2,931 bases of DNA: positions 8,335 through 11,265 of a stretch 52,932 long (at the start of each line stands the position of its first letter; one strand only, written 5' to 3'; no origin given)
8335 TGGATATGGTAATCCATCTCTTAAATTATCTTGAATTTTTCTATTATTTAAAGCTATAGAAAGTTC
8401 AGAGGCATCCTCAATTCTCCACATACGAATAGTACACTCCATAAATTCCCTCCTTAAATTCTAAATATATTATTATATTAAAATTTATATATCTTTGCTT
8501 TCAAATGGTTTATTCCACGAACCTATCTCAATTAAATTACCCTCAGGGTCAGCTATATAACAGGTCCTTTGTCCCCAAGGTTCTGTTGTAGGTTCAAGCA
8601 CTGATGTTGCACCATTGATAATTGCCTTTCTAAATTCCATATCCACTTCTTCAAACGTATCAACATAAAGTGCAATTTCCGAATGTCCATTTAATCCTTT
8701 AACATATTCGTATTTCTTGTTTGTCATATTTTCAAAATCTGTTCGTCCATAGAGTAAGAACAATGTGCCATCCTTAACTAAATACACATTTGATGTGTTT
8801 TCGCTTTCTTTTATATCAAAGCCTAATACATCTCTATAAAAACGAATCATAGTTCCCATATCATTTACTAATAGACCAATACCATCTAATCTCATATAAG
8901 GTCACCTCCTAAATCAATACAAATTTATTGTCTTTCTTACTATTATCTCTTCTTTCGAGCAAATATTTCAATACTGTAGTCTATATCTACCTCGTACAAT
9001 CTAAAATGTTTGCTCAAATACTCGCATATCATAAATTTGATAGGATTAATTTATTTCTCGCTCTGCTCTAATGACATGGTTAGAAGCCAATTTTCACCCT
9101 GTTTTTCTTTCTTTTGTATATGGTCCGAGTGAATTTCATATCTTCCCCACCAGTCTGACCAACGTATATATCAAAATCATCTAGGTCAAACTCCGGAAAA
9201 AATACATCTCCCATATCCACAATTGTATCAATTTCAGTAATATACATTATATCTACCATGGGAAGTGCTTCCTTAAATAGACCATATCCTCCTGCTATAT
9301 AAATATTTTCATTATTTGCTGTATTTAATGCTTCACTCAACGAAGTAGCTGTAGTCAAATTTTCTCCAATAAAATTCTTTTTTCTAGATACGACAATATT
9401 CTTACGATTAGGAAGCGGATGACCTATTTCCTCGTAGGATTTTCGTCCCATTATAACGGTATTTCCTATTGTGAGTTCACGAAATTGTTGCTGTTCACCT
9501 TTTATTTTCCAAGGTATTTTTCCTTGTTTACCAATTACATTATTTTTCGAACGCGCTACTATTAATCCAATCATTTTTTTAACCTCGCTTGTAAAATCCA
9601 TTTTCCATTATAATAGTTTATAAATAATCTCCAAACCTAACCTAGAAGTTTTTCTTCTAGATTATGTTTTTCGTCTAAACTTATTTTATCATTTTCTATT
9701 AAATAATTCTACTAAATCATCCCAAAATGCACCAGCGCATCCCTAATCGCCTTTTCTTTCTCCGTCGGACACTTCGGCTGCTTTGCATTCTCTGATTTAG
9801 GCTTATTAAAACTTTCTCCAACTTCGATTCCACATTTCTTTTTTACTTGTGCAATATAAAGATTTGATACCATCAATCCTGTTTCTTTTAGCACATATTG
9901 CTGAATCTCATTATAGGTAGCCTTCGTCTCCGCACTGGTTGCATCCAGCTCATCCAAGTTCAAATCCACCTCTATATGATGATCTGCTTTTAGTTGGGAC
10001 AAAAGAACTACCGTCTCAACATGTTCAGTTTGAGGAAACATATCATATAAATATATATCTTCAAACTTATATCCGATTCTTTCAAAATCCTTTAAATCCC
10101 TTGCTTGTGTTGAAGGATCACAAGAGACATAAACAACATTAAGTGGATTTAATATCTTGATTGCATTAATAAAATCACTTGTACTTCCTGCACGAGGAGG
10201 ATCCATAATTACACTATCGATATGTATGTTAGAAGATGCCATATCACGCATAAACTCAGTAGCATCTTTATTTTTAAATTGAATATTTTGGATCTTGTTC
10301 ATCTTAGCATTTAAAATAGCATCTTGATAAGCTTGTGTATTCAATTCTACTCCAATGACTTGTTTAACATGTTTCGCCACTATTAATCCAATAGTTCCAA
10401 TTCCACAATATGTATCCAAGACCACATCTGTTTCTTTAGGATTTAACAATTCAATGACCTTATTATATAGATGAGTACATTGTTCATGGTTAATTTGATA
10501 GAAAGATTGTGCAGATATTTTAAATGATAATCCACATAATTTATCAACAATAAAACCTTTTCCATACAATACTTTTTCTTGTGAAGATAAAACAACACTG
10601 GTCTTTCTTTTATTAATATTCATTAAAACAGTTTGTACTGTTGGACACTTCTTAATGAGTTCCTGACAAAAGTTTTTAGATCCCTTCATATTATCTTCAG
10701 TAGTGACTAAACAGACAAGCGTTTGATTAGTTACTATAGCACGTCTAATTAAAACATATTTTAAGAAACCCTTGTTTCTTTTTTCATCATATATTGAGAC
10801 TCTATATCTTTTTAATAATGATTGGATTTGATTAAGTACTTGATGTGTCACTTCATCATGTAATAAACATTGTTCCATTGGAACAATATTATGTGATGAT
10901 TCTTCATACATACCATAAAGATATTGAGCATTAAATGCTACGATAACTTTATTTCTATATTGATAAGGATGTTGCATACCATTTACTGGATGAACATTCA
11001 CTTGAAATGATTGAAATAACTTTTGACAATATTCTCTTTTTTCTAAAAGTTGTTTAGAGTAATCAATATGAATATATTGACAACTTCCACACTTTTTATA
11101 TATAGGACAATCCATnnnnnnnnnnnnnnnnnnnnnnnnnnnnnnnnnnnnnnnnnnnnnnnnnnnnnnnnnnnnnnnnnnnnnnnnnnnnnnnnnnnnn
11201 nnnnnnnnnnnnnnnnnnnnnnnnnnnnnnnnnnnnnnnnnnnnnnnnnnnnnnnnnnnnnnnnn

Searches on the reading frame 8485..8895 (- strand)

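Call 73: search_protein_families(library=pfam, proteins=[window:8485-8895:-], max_evalue=0.0001)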
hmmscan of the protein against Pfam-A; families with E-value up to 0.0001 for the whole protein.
window:8485-8895:- (136 aa): 3 families
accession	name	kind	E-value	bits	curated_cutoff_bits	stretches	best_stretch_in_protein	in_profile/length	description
PF00903.31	Glyoxalase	-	3.6e-16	60.1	20.6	1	3-124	2-121/121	Glyoxalase/Bleomycin resistance protein/Dioxygenase superfamily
PF12681.13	Glyoxalase_2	-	1.9e-13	50.8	30.1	1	8-126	6-115/118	Glyoxalase-like domain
PF18029.7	Glyoxalase_6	-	2.9e-07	31.5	23.6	1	10-123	6-104/106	Glyoxalase-like domain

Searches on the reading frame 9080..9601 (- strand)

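Call 6: search_protein_families(library=pfam, proteins=[window:9080-9601:-])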
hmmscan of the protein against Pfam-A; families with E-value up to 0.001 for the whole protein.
window:9080-9601:- (173 aa): 1 family
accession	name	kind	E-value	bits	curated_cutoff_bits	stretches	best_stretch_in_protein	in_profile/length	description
PF00186.24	DHFR_1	-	2.2e-45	154.7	25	1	10-156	1-147/159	Dihydrofolate reductase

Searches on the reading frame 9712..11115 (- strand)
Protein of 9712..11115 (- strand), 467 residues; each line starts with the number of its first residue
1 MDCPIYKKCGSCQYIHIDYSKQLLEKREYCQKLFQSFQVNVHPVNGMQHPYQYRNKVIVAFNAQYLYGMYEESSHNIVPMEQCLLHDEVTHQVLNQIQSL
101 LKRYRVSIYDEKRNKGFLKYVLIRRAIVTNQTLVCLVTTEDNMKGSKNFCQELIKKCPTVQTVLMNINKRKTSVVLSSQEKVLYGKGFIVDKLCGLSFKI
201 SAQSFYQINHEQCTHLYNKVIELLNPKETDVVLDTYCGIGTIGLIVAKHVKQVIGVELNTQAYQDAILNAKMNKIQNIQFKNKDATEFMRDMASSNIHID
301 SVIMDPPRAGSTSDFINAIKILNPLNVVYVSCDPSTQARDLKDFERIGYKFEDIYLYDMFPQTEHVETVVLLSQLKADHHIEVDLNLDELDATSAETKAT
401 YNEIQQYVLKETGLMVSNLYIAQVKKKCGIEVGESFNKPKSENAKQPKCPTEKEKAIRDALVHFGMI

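Call 6: search_protein_families(library=pfam, proteins=[window:9712-11115:-])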
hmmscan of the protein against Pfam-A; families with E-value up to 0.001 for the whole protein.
window:9712-11115:- (467 aa): 11 families
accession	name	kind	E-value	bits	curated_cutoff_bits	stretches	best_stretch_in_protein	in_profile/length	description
PF05958.17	tRNA_U5-meth_tr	-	6.1e-27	95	23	1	18-374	1-356/357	tRNA (Uracil-5-)-methyltransferase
PF02475.24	TRM5-TYW2_MTfase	-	4.6e-10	40.1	28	1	227-324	35-129/164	TRM5/TYW2 methyltransferase domain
PF03602.21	Cons_hypoth95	-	3.4e-09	37.1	24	1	229-339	42-159/182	Conserved hypothetical protein 95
PF13847.12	Methyltransf_31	-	2.1e-08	34.4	27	1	228-335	3-113/145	Methyltransferase domain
PF09445.16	Methyltransf_15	-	1.3e-07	31.8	22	1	231-311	3-84/165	RNA cap guanine-N2 methyltransferase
PF05175.20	MTS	-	1.8e-07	31.4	23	1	221-307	24-107/170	Methyltransferase small domain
PF00398.26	RrnaAD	-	2e-07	30.8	24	1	203-288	5-88/263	Ribosomal RNA adenine dimethylase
PF13649.12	Methyltransf_25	-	6.1e-07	30.5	27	1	232-289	1-59/97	Methyltransferase domain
PF01555.25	N6_N4_Mtase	-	4.8e-06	27.1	26.7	1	216-266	170-219/221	DNA methylase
PF01135.25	PCMT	-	0.00075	19.8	20.3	0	212-293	57-141/210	Protein-L-isoaspartate(D-aspartate) O-methyltransferase (PCMT)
PF02390.23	Methyltransf_4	-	0.00094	19.1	24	0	231-295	4-70/173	Putative methyltransferase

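Call 7: find_related_loci(query=window:9712-11115:-, collection=genome_contigs, flank=4000)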
Query window:9712-11115:- (467 aa) in genome_contigs; peptide patterns used: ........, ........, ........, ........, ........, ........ (x = any residue, [..] = any of these).
100 stretches matched a pattern; 58 encode a relative of the query (tblastn E <= 1e-3); 58 distinct loci.
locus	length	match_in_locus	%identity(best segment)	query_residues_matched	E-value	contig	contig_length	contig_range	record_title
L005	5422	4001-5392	65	1-467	0e+0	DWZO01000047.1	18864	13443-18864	MAG TPA_asm: Candidatus Massilimicrobiota merdigallinarum isolate CHK183-8118 CHK183__C111357_L18864_SAMEA5754827, whole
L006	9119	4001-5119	68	1-373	4e-176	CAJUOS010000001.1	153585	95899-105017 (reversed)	MAG TPA_asm: uncultured Erysipelotrichaceae bacterium isolate MGBC163490 genome assembly, contig: MGBC163490.1, whole ge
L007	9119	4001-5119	67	1-375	1e-174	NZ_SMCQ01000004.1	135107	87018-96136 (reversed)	Longibaculum muris strain DSM 29487 Ga0244711_104, whole genome shotgun sequence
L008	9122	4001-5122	66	1-376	1e-171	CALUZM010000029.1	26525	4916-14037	MAG: uncultured Massilimicrobiota sp. isolate BRZ_IC__bin65 genome assembly, contig: BRZ_IC__NODE_3212_length_26525_cov_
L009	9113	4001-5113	65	1-373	5e-169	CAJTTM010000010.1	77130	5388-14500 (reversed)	MAG TPA_asm: uncultured Erysipelotrichales bacterium isolate MGBC113645 genome assembly, contig: MGBC113645.10, whole ge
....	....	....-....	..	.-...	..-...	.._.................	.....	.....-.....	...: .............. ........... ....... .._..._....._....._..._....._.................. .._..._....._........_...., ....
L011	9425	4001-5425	48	3-467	6e-151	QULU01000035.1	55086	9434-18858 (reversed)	Clostridiaceae bacterium OM02-2AC OM02-2AC.Scaf35, whole genome shotgun sequence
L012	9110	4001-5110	59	1-374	6e-146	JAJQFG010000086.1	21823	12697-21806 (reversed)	MAG: Erysipelotrichaceae bacterium isolate MO.1_4 NODE_216_length_21823_cov_25.260153, whole genome shotgun sequence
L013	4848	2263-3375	58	1-375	8e-147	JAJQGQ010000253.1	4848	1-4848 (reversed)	MAG: Erysipelotrichaceae bacterium isolate U.2_7 NODE_2259_length_4848_cov_7.329856, whole genome shotgun sequence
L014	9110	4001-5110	58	1-374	1e-143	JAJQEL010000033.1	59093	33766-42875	MAG: Erysipelotrichaceae bacterium isolate MI.9_3 NODE_62_length_59093_cov_25.599817, whole genome shotgun sequence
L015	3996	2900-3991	59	3-363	6e-144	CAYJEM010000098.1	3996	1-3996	MAG TPA_asm: uncultured Erysipelotrichales bacterium isolate ERP123703_co3_201 genome assembly, contig: NODE_24251_lengt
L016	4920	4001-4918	62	1-306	7e-132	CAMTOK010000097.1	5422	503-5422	MAG TPA_asm: uncultured Erysipelotrichaceae bacterium isolate SRR7610121_bin.1_metaWRAP_v1.3_MAG genome assembly, contig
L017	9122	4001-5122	52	1-374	8e-130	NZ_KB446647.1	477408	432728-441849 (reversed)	Eggerthia catenaformis OT 569 = DSM 20559 strain OT 569 acdBZ-supercont1.2, whole genome shotgun sequence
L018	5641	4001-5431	45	3-467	6e-126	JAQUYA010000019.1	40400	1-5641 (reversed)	MAG: Lachnospiraceae bacterium isolate STD2_226 NODE_3352_length_40400_cov_8.838353_Sandtown_D2, whole genome shotgun se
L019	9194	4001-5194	49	3-393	1e-121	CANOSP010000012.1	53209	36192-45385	MAG TPA_asm: uncultured Erysipelotrichaceae bacterium isolate SRR15604533_bin.27_metawrap_v1.3_MAG genome assembly, cont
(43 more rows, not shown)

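Call 45: search_protein_families(library=ncbifam, proteins=[window:9712-11115:-])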
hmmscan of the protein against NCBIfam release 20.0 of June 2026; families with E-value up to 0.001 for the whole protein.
window:9712-11115:- (467 aa): 29 families (the best 25 are shown)
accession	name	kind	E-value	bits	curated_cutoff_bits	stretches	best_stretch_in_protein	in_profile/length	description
TIGR00479.1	rumA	equivalog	2.4e-95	319.9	183.55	1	2-367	57-432/432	23S rRNA (uracil(1939)-C(5))-methyltransferase RlmD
NF002910.0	PRK03522.2-3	equivalog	1.4e-59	202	558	1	2-374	2-382/383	23S rRNA (uracil(747)-C(5))-methyltransferase RlmC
NF009639.0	PRK13168.1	equivalog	7.4e-58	196.5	458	1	2-373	80-444/446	23S rRNA (uracil(1939)-C(5))-methyltransferase RlmD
NF002909.0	PRK03522.2-1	equivalog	9.1e-53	179.7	553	1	1-373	1-372/374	23S rRNA (uracil(747)-C(5))-methyltransferase RlmC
TIGR02085.1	meth_trns_rumB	equivalog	1.2e-51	175.9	429.5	1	6-373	5-373/374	23S rRNA (uracil(747)-C(5))-methyltransferase RlmC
TIGR02143.1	trmA_only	equivalog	3.7e-26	91.9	334.65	1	18-374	1-351/352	tRNA (uridine(54)-C5)-methyltransferase TrmA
NF002913.0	PRK03522.2-6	equivalog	2.7e-23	82.9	537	2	78-265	24-212/342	23S rRNA (uracil(747)-C(5))-methyltransferase RlmC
NF053718.1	23SC1962Mtase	equivalog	5.3e-11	41.9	575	1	231-308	213-290/383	23S rRNA (cytosine(1962)-C(5))-methyltransferase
NF011529.0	PRK14968.1-3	equivalog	1e-09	38.1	162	1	220-288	26-94/198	putative methyltransferase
TIGR03534.1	RF_mod_PrmC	equivalog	3e-08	33.4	199.1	1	195-307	57-165/253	peptide chain release factor N(5)-glutamine methyltransferase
NF047824.1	tRNAwyosineTaw2Meth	equivalog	1.2e-07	31.6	350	1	150-288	20-155/245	tRNA(Phe) (4-demethylwyosine(37)-C(7)) aminocarboxypropyltransferase Taw2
NF043040.1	corrin_prot_MT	hypoth_equivalog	8.4e-07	28.6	180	1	212-295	26-109/216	corrinoid protein-associated methyltransferase CpaM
NF047730.1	tRNAMtaseTrm5b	equivalog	9.1e-07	28.3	600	1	226-311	179-259/330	tRNA (guanine(37)-N1)-methyltransferase Trm5b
TIGR00308.1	TRM1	equivalog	1.6e-06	27.8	280.65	1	214-319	45-134/375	tRNA (guanine(10)-N(2))-dimethyltransferase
TIGR00095.1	TIGR00095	equivalog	6.9e-06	25.8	117.5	1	232-337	56-167/194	16S rRNA (guanine(966)-N(2))-methyltransferase RsmD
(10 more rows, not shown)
